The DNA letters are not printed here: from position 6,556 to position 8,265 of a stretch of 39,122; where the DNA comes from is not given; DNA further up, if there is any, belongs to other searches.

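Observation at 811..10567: AraC-divergent operon: MFS sugar porter + signal-less 1112-aa DUF5107/TPR protein + periplasmic GH97 + tandem esterase (candidate undescribed cytoplasmic arm of the PUL)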

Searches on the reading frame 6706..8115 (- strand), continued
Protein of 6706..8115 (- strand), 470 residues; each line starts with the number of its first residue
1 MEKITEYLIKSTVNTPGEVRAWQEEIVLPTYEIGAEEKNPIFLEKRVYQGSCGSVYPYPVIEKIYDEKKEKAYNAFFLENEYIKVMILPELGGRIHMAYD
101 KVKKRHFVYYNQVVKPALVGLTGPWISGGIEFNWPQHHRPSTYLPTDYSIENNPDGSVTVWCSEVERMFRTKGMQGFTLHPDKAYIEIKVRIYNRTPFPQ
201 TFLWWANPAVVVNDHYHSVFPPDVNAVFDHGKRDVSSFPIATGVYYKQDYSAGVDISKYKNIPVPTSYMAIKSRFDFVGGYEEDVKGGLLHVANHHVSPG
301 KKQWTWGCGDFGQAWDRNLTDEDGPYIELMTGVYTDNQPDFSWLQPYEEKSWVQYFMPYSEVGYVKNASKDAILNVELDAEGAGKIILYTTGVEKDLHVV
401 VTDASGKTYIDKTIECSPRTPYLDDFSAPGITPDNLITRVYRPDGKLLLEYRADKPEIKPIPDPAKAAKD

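Call 51: search_solved_structures(query=A2, max_evalue=0.001, show_alignments=2)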
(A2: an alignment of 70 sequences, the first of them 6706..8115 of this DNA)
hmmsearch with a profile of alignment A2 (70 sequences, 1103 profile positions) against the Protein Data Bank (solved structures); distinct sequences matched with E-value up to 0.001: 258 (the best 60 are shown).
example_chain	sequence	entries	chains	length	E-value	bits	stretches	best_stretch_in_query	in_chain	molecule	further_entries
9qhb_A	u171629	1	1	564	1.4e-92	314.6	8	755-832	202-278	Engineered tetratricopeptide repeat protein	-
8bu0_A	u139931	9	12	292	3e-51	177.7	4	757-833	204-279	Consensus tetratricopeptide repeat protein | Crystal structure of an 8-repeat consensus TPR superhelix with Zinc. | Monomer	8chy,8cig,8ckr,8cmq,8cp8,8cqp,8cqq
9qhc_A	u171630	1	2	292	6.4e-48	166.7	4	755-832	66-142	Engineered tetratricopeptide repeat protein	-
5cd6_A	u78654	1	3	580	1e-39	139.6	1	47-353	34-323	TPR-domain containing protein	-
7yeh_B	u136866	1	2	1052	1.1e-32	116.3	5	751-888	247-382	UDP-N-acetylglucosamine--peptide N-acetylglucosaminyltransferase 110 kDa subunit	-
7ntf_A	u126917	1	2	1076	1.5e-32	115.9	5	751-888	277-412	Isoform 1 of UDP-N-acetylglucosamine--peptide N-acetylglucosaminyltransferase 110 kDa subu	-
7yea_A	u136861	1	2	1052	1.8e-32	115.6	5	750-887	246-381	UDP-N-acetylglucosamine--peptide N-acetylglucosaminyltransferase 110 kDa subunit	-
6eou_A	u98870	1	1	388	1.9e-30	108.9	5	750-845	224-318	UDP-N-acetylglucosamine--peptide N-acetylglucosaminyltransferase 110 kDa subunit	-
1w3b_A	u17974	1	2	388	1.9e-29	105.6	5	750-845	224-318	UDP-N-ACETYLGLUCOSAMINE--PEPTIDE N-ACETYLGLUCOSAMINYLTRANSFERASE 110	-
2fo7_A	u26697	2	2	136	1.3e-26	96.2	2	753-830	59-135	SYNTHETIC CONSENSUS TPR PROTEIN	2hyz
8ch0_A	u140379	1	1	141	1.4e-26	96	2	757-830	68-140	Consensus tetratricopeptide repeat protein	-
7y4i_A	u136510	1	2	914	2.6e-24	88.5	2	753-846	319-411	Probable UDP-N-acetylglucosamine--peptide N-acetylglucosaminyltransferase SPINDLY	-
8dtf_A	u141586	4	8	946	3.1e-24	88.3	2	753-845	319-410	Probable UDP-N-acetylglucosamine--peptide N-acetylglucosaminyltransferase SPINDLY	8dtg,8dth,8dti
6vfk_A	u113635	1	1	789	3e-22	81.7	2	749-843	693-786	BG505-SOSIP-T33_dn10A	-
7obi_A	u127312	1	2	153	5.1e-22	80.9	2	760-845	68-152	CTPR-rv4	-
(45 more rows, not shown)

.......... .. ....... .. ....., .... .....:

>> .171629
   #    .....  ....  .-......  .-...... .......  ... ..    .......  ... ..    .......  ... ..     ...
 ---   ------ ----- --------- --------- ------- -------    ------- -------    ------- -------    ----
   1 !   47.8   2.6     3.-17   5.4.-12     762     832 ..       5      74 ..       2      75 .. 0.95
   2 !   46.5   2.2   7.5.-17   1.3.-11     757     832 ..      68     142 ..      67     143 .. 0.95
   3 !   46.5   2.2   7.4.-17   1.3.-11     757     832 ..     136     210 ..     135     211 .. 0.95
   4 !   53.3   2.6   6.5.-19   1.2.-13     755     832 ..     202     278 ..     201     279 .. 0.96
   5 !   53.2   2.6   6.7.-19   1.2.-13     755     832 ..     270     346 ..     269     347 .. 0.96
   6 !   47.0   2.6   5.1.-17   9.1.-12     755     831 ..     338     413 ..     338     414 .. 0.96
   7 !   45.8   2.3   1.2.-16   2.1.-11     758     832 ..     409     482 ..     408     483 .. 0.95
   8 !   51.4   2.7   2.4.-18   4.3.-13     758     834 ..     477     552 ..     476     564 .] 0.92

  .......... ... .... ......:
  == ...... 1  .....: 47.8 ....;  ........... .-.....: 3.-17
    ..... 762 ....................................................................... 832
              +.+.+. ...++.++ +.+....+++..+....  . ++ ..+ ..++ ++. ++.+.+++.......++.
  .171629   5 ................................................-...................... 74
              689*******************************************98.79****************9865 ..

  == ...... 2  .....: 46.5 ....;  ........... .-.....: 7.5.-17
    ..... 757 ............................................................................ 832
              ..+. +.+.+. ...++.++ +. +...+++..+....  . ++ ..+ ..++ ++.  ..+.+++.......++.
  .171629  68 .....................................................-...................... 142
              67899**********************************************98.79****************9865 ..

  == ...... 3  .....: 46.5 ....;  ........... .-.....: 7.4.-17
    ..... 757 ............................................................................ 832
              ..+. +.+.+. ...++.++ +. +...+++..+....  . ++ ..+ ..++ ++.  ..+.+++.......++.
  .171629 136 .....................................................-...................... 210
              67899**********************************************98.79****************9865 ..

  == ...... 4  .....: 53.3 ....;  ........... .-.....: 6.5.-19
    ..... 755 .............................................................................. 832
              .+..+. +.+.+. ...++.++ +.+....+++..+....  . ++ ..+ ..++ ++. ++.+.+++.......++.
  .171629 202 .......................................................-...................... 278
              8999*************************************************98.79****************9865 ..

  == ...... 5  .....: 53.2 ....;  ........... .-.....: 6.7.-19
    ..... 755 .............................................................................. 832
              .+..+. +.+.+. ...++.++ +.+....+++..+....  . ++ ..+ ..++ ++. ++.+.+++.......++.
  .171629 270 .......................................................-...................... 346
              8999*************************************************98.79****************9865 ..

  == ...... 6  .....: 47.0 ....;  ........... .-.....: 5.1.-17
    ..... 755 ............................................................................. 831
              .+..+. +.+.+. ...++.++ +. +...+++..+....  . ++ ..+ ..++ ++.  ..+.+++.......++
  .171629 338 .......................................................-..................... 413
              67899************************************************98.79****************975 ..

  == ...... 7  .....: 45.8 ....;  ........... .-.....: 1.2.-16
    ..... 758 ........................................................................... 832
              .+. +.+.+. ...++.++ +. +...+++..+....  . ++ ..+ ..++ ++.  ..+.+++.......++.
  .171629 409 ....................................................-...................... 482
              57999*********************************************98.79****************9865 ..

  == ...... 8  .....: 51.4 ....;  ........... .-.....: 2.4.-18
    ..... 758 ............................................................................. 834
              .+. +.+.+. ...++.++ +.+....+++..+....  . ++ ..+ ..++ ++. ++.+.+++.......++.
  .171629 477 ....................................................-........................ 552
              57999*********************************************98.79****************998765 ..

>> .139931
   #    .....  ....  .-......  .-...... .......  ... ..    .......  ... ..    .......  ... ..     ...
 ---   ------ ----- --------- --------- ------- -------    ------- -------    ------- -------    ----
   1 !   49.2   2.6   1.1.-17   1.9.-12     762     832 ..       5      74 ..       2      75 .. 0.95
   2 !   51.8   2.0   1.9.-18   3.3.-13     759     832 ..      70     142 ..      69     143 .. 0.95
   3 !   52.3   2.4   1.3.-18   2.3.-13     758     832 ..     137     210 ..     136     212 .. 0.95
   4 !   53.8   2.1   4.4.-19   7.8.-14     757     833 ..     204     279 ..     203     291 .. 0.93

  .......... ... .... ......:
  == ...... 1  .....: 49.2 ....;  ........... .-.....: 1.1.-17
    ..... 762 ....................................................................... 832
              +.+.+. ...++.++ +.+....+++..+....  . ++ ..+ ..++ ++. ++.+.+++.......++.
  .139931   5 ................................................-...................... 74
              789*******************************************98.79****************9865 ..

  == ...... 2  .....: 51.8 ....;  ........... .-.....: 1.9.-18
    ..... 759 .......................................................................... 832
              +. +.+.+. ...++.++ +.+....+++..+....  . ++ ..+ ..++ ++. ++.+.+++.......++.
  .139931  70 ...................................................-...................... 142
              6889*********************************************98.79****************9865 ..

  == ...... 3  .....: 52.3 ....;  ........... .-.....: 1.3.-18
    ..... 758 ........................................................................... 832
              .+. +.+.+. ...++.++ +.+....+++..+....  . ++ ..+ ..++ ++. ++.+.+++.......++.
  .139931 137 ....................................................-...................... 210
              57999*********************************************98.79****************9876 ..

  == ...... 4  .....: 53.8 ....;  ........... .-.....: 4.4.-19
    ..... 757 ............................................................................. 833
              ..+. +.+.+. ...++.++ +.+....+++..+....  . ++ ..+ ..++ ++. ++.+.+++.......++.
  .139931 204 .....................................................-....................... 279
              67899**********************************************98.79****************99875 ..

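Call 52: search_solved_structures(query=window:6706-8115:-, max_evalue=0.01, show_alignments=1)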
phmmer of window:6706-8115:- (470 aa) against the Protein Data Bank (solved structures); distinct sequences matched with E-value up to 0.01: 1.
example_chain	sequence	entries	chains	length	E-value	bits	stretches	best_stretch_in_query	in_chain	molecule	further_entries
5cd6_A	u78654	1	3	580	4.1e-19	71.8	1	54-359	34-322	TPR-domain containing protein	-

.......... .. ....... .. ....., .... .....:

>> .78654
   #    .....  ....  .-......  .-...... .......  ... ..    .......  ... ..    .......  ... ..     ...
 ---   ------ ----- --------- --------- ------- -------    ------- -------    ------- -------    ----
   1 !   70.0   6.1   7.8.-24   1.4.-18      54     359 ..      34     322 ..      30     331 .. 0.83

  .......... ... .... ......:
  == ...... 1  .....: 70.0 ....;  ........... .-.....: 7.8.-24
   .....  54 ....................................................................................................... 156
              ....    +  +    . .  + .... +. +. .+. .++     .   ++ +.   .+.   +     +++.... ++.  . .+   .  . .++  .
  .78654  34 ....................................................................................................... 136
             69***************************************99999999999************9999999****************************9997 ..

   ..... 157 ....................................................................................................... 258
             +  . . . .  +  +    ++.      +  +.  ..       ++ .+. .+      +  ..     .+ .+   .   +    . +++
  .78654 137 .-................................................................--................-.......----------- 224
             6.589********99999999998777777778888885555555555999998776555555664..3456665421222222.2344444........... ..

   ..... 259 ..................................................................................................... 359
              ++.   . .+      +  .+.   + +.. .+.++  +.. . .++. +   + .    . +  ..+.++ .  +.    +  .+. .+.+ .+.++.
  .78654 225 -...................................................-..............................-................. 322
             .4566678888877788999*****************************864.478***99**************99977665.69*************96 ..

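Call 54: search_protein_families(library=pfam, proteins=[P0218, P0144, P0240, P0247], max_evalue=0.0001)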
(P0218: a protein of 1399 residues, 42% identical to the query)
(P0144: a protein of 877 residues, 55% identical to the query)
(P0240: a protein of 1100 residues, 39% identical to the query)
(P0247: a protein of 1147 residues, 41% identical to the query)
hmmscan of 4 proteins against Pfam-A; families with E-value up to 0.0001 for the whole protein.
P0218 (1399 aa): 11 families
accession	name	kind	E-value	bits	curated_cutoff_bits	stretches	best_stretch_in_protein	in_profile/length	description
PF17128.10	DUF5107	-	1.7e-57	195.2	24.4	1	56-354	5-295/310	Domain of unknown function (DUF5107)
PF07719.23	TPR_2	-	1.9e-23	81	27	0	925-953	2-30/34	Tetratricopeptide repeat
PF03372.29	Exo_endo_phos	-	5.1e-18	66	24.5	1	1137-1389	2-225/225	Endonuclease/Exonuclease/phosphatase family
PF13428.12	TPR_14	-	1.1e-15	57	23.5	0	624-661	4-41/44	Tetratricopeptide repeat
PF13414.12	TPR_11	-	4.9e-15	55.4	26.8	0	793-819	12-38/42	TPR repeat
PF00515.34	TPR_1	-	1.9e-14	53.2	27.8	0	925-953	2-30/34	Tetratricopeptide repeat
PF13181.12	TPR_8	-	6.6e-11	41.9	25.7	0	722-752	3-33/34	Tetratricopeptide repeat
PF13432.12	TPR_16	-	8.6e-11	42.5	32.7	0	518-574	2-52/65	Tetratricopeptide repeat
PF13431.12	TPR_17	-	1.7e-10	40.7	24.4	0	549-572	9-32/34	Tetratricopeptide repeat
PF14559.12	TPR_19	-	4.3e-07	30.6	25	0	565-629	3-67/68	Tetratricopeptide repeat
PF13424.12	TPR_12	-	3e-05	24.6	30.1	0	517-579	7-71/77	Tetratricopeptide repeat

P0144 (877 aa): 3 families
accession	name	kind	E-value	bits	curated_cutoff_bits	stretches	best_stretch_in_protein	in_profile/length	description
PF17128.10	DUF5107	-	2.7e-49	168.3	24.4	1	130-430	5-284/310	Domain of unknown function (DUF5107)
PF13432.12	TPR_16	-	4e-05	24.4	32.7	0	606-673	2-58/65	Tetratricopeptide repeat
PF13431.12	TPR_17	-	5e-05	23.7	24.4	0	589-621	1-33/34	Tetratricopeptide repeat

P0240 (1100 aa): 10 families
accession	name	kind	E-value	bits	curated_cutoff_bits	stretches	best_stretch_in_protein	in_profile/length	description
PF17128.10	DUF5107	-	1e-53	182.8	24.4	1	56-347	5-287/310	Domain of unknown function (DUF5107)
PF07719.23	TPR_2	-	2.2e-15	55.9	27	0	1053-1084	1-32/34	Tetratricopeptide repeat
PF00515.34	TPR_1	-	6.4e-10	38.9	27.8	0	552-578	1-27/34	Tetratricopeptide repeat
PF14559.12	TPR_19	-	3.8e-09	37.2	25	0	564-624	3-65/68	Tetratricopeptide repeat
PF13424.12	TPR_12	-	5.6e-09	36.5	30.1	0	581-615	40-74/77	Tetratricopeptide repeat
PF13181.12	TPR_8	-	1.6e-08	34.5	25.7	0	721-748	3-30/34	Tetratricopeptide repeat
PF13428.12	TPR_14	-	1.9e-07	31.5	23.5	0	627-658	8-39/44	Tetratricopeptide repeat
PF25064.1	ARM_TT21_5th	-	7.7e-07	29.9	27.8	0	498-595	21-115/117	TT21 fifth ARM repeats domain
PF12895.13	ANAPC3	-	6.1e-05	23.7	27.2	1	528-611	5-81/82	Anaphase-promoting complex, cyclosome, subunit 3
PF13432.12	TPR_16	-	9.3e-05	23.2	32.7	0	541-577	26-56/65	Tetratricopeptide repeat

P0247 (1147 aa): 9 families
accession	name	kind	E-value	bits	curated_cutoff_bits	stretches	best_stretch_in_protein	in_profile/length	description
PF17128.10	DUF5107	-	9.3e-59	199.3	24.4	1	73-379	4-310/310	Domain of unknown function (DUF5107)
PF07719.23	TPR_2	-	3.8e-14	52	27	0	1104-1137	1-34/34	Tetratricopeptide repeat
PF14559.12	TPR_19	-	1.8e-11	44.6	25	0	523-570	9-56/68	Tetratricopeptide repeat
PF13428.12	TPR_14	-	5e-10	39.5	23.5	0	666-706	2-42/44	Tetratricopeptide repeat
PF13431.12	TPR_17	-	2.6e-08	33.9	24.4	0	527-553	1-27/34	Tetratricopeptide repeat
PF13432.12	TPR_16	-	1.7e-07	31.9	32.7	0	523-570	15-62/65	Tetratricopeptide repeat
PF13414.12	TPR_11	-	2.7e-07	30.6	26.8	0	866-899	9-42/42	TPR repeat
PF13174.12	TPR_6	-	5.2e-07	30.3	26.3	0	1053-1075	6-28/33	Tetratricopeptide repeat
PF13181.12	TPR_8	-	5.9e-06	26.5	25.7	0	1051-1075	5-29/34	Tetratricopeptide repeat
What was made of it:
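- Tried and rejected: One representative carries a C-terminal Exo_endo_phos domain (call 54).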

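Call 55: find_encoding_contigs(protein=P0280, flank=8000, max_places=1)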
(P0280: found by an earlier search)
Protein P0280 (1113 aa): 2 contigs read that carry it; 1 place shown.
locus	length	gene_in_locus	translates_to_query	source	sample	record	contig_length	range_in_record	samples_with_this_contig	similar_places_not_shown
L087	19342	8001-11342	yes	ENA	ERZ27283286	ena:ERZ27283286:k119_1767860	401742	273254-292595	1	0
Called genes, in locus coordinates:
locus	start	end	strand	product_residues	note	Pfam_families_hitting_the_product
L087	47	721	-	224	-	-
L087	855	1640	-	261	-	PF13508:Acetyltransf_7 (weak), PF14268:YoaP (weak)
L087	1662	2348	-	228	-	PF00753:Lactamase_B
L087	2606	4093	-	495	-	PF00474:SSF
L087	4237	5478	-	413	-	PF07690:MFS_1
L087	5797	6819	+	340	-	PF01180:DHO_dh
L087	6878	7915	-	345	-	PF00294:PfkB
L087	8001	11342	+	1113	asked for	PF17128:DUF5107, PF00515:TPR_1 (faint), PF07719:TPR_2 (faint), PF13174:TPR_6 (faint), PF13176:TPR_7 (faint), PF13181:TPR_8 (faint), PF13414:TPR_11 (faint), PF13424:TPR_12, +6 more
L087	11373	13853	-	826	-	PF02837:Glyco_hydro_2_N, PF22666:Glyco_hydro_2_N2, PF00703:Glyco_hydro_2, PF02836:Glyco_hydro_2_C, PF16355:DUF4982, PF18565:Glyco_hydro2_C5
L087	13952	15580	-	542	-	PF22842:Pel9A-like_beta_helix, PF13229:Beta_helix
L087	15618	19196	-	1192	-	PF05036:SPOR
